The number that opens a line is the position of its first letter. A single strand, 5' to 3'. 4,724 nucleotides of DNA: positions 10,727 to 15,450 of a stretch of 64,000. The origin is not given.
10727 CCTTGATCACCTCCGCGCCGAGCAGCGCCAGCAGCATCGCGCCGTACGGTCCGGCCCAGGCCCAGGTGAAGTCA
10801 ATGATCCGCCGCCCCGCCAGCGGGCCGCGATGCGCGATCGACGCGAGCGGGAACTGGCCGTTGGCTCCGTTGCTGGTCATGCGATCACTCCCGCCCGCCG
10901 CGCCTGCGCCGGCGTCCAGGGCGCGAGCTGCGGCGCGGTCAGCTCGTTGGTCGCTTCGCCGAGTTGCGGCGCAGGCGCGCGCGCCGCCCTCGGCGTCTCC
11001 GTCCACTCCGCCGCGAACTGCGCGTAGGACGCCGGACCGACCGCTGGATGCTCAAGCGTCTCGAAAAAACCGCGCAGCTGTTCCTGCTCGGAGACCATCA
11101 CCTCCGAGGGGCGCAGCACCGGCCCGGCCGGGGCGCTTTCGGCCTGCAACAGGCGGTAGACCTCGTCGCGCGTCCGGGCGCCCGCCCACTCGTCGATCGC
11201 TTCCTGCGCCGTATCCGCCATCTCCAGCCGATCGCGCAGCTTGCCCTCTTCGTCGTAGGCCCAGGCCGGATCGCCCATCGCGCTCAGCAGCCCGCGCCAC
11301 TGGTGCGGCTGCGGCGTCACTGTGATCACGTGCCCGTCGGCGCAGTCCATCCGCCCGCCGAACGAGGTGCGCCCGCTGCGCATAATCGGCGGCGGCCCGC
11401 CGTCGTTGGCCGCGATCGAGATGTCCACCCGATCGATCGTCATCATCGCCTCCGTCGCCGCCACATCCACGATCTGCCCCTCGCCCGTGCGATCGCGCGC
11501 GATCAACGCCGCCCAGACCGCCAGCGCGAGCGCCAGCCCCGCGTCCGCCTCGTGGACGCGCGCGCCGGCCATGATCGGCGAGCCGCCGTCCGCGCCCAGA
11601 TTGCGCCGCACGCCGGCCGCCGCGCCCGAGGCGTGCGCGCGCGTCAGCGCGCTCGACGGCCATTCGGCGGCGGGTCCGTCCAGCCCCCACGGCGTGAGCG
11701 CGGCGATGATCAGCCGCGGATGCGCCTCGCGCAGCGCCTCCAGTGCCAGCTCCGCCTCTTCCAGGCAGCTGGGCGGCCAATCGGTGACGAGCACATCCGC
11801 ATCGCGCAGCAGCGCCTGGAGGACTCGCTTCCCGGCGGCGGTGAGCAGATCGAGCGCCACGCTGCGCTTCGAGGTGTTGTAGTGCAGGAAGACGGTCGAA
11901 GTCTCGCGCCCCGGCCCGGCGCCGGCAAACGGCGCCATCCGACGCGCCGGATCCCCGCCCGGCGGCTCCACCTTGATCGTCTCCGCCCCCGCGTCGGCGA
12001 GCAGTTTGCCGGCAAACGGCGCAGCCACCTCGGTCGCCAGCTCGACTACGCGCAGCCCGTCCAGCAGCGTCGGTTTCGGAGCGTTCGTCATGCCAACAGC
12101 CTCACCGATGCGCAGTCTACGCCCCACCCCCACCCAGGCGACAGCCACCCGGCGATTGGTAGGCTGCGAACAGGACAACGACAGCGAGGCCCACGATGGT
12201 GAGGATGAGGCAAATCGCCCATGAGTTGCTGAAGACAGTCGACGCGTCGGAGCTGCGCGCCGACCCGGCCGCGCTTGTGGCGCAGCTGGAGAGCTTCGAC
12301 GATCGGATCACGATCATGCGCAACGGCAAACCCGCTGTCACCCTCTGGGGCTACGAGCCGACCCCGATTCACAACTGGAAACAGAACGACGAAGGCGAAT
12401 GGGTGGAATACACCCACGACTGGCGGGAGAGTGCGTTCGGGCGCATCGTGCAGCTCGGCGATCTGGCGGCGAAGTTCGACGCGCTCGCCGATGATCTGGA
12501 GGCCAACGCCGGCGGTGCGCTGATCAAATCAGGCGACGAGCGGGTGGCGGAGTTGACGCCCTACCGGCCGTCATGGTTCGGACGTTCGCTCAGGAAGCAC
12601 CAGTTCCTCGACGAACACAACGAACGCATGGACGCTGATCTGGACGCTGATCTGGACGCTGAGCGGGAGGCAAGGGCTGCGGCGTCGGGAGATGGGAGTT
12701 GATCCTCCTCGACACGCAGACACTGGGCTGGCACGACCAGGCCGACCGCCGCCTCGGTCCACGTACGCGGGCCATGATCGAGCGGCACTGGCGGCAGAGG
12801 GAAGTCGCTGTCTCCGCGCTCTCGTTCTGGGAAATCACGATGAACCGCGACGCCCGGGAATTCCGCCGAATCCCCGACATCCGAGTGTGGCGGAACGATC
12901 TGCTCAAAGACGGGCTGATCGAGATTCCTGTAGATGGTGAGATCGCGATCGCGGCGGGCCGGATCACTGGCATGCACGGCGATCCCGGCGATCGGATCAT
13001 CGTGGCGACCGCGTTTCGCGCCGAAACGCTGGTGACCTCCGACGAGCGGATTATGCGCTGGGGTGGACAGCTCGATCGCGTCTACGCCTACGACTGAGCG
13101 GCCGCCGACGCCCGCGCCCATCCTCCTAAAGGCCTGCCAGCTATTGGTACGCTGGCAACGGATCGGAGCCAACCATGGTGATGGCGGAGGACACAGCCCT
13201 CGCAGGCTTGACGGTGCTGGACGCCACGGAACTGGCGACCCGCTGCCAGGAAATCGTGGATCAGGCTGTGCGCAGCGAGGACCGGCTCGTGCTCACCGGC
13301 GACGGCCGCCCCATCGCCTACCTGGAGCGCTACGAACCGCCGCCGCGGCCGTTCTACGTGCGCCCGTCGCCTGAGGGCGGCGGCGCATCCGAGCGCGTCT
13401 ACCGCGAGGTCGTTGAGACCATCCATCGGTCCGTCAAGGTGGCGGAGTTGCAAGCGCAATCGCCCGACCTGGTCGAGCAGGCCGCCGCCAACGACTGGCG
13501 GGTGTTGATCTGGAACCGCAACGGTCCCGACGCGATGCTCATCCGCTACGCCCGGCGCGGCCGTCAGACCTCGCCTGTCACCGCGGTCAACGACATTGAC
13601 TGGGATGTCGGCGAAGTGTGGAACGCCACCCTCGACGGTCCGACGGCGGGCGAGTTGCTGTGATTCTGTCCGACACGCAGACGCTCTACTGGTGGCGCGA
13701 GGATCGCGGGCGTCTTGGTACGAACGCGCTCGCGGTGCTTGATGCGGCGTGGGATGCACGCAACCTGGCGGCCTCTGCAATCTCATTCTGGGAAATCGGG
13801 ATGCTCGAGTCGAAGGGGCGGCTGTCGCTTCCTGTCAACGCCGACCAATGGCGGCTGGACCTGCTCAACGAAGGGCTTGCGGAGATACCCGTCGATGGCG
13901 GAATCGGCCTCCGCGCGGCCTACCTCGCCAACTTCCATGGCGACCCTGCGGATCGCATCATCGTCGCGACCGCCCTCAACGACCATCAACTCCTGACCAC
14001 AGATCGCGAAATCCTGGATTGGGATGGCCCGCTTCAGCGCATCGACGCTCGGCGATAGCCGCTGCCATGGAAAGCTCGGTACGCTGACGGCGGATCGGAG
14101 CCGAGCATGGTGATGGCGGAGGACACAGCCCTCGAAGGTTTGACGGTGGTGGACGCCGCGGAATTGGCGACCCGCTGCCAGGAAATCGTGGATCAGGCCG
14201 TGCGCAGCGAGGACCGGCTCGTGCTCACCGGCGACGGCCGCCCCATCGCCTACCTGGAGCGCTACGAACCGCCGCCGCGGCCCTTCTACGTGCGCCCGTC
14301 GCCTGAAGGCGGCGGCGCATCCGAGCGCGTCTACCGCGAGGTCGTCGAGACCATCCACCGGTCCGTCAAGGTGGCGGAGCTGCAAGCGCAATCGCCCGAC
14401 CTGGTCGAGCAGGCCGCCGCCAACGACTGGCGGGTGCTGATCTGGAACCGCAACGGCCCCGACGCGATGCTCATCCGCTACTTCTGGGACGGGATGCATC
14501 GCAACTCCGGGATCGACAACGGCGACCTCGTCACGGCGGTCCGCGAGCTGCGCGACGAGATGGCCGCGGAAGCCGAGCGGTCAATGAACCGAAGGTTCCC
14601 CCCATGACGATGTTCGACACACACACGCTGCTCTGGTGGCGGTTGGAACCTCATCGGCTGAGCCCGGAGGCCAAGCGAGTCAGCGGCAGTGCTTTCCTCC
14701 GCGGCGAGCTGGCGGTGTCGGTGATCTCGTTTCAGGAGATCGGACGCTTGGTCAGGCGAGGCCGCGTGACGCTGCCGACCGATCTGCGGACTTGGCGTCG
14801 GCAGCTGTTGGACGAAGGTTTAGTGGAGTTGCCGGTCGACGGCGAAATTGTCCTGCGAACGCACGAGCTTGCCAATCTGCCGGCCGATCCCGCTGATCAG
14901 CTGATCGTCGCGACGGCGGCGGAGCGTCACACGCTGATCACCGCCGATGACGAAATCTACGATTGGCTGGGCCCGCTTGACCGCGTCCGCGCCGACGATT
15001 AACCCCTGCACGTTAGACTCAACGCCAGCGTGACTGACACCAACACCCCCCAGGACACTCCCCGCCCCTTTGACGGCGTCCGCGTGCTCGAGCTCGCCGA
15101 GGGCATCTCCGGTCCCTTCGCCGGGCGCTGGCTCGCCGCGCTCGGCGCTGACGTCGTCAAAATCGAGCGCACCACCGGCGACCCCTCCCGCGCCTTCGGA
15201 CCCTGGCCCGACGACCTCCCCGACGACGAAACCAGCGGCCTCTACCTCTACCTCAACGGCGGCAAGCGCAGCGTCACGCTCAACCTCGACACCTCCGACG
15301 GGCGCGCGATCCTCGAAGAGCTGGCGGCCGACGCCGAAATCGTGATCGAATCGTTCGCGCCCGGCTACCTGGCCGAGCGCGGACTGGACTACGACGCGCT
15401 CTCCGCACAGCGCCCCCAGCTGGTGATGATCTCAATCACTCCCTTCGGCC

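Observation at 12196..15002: Tandem array of three Phd/YefM-like antitoxin + PIN toxin modules with a recombinant (mosaic) antitoxin pair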

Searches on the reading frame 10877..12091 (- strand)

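Call 67: search_protein_families(library=pfam, proteins=[window:10877-12091:-], max_evalue=0.00001)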
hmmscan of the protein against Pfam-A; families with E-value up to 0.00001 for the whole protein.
window:10877-12091:- (404 aa): 1 family
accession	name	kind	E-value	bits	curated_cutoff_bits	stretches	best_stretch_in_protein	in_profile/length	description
PF02515.22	CoA_transf_3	-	1.2e-82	278.4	23.3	1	10-380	1-365/366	CoA-transferase family III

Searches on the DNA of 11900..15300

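Call 77: search_rna_families(source=window, start=11900, end=15300, threshold=gathering)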
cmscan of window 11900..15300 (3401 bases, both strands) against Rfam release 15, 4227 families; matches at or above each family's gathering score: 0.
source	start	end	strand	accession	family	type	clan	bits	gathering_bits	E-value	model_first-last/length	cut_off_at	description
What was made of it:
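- Tried and rejected: Nothing found (call 77).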

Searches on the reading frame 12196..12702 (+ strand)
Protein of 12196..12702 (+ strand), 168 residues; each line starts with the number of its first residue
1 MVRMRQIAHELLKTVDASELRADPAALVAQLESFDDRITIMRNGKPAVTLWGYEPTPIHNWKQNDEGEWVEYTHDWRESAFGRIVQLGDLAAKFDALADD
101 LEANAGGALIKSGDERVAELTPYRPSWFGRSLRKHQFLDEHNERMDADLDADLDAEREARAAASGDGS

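Call 4: search_protein_families(library=pfam, proteins=[window:12196-12702:+], max_evalue=1)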
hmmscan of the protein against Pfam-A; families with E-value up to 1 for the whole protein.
window:12196-12702:+ (168 aa): 2 families
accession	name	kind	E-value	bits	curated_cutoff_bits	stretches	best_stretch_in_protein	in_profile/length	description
PF02604.26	PhdYeFM_antitox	-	5.1e-06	26.6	29.8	1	13-53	2-42/74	Antitoxin Phd_YefM, type II toxin-antitoxin system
PF20859.2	RHA1_ro05818_N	-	0.031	14.7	27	1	86-106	34-54/58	Hypothetical protein RHA1_ro05818, N-terminal helical domain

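Call 6: search_protein_families(library=ncbifam, proteins=[window:12196-12702:+], max_evalue=1)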
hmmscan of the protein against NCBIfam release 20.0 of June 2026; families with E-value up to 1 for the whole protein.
window:12196-12702:+ (168 aa): 1 family
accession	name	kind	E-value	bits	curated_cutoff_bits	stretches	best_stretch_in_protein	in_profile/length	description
TIGR01552.1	phd_fam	subfamily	0.03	13.7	20.8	1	15-55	2-41/53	type II toxin-antitoxin system prevent-host-death family antitoxin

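Call 27: find_homologous_proteins(query=window:12196-12702:+)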
Query window:12196-12702:+ (168 aa): 6 proteins with E <= 0.001 among 2361 candidates.
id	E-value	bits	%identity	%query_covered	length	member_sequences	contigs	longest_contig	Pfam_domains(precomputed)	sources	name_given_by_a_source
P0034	1.8e-87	310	92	86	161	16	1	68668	PF02604.27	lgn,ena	-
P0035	1.0e-71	258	77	98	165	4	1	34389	-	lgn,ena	-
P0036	8.9e-69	249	71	99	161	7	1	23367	-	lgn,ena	-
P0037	7.2e-65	236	68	98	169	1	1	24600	-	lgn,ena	-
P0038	4.0e-61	224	67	90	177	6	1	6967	-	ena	-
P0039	3.7e-60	221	71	83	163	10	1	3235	-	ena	-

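Call 35: search_protein_representatives(alignment_id=A3)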
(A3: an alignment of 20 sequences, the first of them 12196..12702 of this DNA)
Query: 20 sequences, 167 profile positions. Proteins with E-value up to 0.001 (for the whole library): 45; up to 1e-10: 8; up to 1e-30: 5. The best 45 are listed.
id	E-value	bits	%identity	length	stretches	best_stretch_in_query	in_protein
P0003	2.3e-73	261.9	-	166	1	1-161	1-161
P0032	5.9e-71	254.1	-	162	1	1-155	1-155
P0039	1.8e-60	220.0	-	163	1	2-160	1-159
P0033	3.3e-48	180.1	-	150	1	1-106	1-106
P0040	4.7e-42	160.0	-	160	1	1-159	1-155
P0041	2.2e-27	112.3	-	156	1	1-132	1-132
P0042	1.1e-17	80.8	-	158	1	1-127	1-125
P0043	9.8e-15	71.2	-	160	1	1-156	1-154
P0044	1.0e-06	45.1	-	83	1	14-52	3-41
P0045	1.4e-06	44.7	-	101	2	11-52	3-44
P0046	6.3e-06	42.5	-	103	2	11-52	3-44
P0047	1.2e-05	41.6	-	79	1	9-52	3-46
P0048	1.3e-05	41.5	-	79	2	13-51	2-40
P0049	3.5e-05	40.1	-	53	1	13-58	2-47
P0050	4.6e-05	39.7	-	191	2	81-129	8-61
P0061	2.0e-04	37.7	-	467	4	10-31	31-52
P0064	2.7e-04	37.2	-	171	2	13-59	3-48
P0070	4.8e-04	36.4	-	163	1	11-70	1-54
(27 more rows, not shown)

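Call 37: search_protein_families(library=pfam, proteins=[P0040, P0041, P0042, P0043, P0050, P0064, P0070, P0061], max_evalue=0.1)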
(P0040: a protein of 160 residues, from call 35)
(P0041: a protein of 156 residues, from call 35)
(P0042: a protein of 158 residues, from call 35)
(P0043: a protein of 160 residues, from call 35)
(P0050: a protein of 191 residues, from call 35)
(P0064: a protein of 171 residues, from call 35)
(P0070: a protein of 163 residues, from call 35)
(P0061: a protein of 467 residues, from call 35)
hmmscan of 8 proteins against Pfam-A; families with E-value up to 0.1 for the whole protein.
P0040 (160 aa): 2 families
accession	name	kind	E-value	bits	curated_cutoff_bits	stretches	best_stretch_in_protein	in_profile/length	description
PF02604.26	PhdYeFM_antitox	-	2.3e-08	34.1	29.8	1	14-53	3-42/74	Antitoxin Phd_YefM, type II toxin-antitoxin system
PF13243.12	SQHop_cyclase_C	-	0.026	14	26.1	1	62-114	103-154/319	Squalene-hopene cyclase C-terminal domain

P0041 (156 aa): 1 family
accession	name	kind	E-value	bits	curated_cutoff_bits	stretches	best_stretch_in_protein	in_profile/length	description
PF02604.26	PhdYeFM_antitox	-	0.0048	17.1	29.8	0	17-49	6-38/74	Antitoxin Phd_YefM, type II toxin-antitoxin system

P0042 (158 aa): 1 family
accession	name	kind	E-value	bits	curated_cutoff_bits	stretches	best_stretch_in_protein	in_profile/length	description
PF02604.26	PhdYeFM_antitox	-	3.4e-10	40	29.8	2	17-53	6-42/74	Antitoxin Phd_YefM, type II toxin-antitoxin system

P0043 (160 aa): 0 families

P0050 (191 aa): 2 families
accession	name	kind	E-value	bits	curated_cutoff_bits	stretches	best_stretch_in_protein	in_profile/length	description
PF02604.26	PhdYeFM_antitox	-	0.088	13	29.8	0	16-52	6-42/74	Antitoxin Phd_YefM, type II toxin-antitoxin system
PF08755.16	YccV-like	-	0.096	13.4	22.8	0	3-33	46-74/101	Hemimethylated DNA-binding protein YccV like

P0064 (171 aa): 3 families
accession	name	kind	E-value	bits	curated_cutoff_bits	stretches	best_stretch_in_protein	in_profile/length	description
PF02604.26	PhdYeFM_antitox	-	4.6e-18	65.2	29.8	2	93-139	3-50/74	Antitoxin Phd_YefM, type II toxin-antitoxin system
PF21571.2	ArgZ-like_C_1st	-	0.0032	17.8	27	0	4-38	21-56/84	Arginine dihydrolase ArgZ-like, C-terminal, first region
PF12910.14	PHD_like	-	0.015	15.8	27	0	90-161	1-76/141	Antitoxin of toxin-antitoxin, RelE / RelB, TA system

P0070 (163 aa): 2 families
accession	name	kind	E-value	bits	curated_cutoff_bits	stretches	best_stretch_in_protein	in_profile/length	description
PF02604.26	PhdYeFM_antitox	-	2.9e-08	33.8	29.8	1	4-42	3-41/74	Antitoxin Phd_YefM, type II toxin-antitoxin system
PF01850.27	PIN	-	0.018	16.1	23.6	1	78-140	1-58/120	PIN domain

P0061 (467 aa): 4 families
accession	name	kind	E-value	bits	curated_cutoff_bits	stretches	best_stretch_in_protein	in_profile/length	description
PF10524.14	NfI_DNAbd_pre-N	-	1.9e-06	28.1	27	0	70-79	24-33/41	Nuclear factor I protein pre-N-terminus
PF17271.8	Usher_TcfC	-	0.00014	21.1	25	0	30-72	111-151/429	TcfC Usher-like barrel domain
PF19685.4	DUF6187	-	0.0013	19.3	25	0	23-73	25-76/141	Family of unknown function (DUF6187)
PF16492.10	Cadherin_C_2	-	0.0016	19.5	31.5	0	159-197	45-83/85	Cadherin cytoplasmic C-terminal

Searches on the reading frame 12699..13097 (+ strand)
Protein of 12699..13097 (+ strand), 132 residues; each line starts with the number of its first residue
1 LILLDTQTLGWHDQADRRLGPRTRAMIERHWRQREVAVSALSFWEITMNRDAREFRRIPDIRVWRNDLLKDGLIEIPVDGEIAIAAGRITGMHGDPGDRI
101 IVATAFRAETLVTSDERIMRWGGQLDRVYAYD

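Call 4: search_protein_families(library=pfam, proteins=[window:12699-13097:+], max_evalue=1)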
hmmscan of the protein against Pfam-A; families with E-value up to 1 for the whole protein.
window:12699-13097:+ (132 aa): 1 family
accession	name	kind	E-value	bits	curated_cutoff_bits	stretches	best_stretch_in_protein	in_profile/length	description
PF01850.27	PIN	-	1.6e-07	32.4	23.6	1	2-119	1-115/120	PIN domain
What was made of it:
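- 12699..13097 (+): Toxin T1, PIN/VapC (132 aa, TTG start, TTGA overlap). Pfam PIN 32.4 bits against gathering score 23.6 (call 4).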

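Call 6: search_protein_families(library=ncbifam, proteins=[window:12699-13097:+], max_evalue=1)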
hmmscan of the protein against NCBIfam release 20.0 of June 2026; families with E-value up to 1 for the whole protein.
window:12699-13097:+ (132 aa): 0 families

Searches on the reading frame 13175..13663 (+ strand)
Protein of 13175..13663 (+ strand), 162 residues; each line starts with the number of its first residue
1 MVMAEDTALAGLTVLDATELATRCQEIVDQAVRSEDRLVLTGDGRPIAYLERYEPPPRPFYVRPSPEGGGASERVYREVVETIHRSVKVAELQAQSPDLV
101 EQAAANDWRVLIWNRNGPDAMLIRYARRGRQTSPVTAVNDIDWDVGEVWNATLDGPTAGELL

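Call 4: search_protein_families(library=pfam, proteins=[window:13175-13663:+], max_evalue=1)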
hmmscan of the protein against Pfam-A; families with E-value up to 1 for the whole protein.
window:13175-13663:+ (162 aa): 1 family
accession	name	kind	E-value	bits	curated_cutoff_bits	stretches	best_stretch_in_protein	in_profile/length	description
PF02604.26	PhdYeFM_antitox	-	2.9e-07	30.6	29.8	2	17-50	6-39/74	Antitoxin Phd_YefM, type II toxin-antitoxin system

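Call 6: search_protein_families(library=ncbifam, proteins=[window:13175-13663:+], max_evalue=1)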
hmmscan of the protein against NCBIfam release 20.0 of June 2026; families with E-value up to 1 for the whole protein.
window:13175-13663:+ (162 aa): 1 family
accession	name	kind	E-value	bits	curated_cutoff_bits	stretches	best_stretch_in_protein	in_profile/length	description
TIGR01552.1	phd_fam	subfamily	7.5e-06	25.2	20.8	2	87-125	2-39/53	type II toxin-antitoxin system prevent-host-death family antitoxin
